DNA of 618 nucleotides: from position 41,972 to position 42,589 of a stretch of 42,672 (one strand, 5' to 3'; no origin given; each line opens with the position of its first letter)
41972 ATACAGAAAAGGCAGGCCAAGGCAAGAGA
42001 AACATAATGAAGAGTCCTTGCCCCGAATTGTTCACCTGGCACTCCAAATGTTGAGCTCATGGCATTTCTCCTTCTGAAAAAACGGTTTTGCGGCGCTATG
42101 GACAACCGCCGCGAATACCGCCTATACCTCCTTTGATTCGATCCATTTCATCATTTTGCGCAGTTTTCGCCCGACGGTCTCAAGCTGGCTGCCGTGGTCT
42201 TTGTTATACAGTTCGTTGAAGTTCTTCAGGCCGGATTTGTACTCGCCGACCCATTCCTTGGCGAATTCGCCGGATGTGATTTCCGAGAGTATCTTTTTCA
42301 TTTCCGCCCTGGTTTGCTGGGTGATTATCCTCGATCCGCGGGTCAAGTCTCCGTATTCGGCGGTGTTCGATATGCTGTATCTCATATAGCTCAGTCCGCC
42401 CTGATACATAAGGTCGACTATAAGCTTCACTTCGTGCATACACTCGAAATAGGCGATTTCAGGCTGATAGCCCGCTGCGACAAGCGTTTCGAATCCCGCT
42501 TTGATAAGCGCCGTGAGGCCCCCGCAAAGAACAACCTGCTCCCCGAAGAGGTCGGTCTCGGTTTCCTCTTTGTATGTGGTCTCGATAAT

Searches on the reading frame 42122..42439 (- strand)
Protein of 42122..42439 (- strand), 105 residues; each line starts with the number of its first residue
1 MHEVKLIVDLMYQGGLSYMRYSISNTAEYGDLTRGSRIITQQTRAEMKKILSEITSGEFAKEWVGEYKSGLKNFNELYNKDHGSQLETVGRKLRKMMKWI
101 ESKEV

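Call 21: search_protein_families(library=pfam, proteins=[window:42122-42439:-], max_evalue=0.1)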
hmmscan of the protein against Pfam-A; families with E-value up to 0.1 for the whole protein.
window:42122-42439:- (105 aa): 1 family
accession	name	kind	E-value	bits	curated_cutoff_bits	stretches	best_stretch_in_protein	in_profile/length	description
PF01450.25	KARI_C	-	9.8e-36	123.7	29.1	1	1-99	46-144/144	Ketol-acid reductoisomerase, C-terminal domain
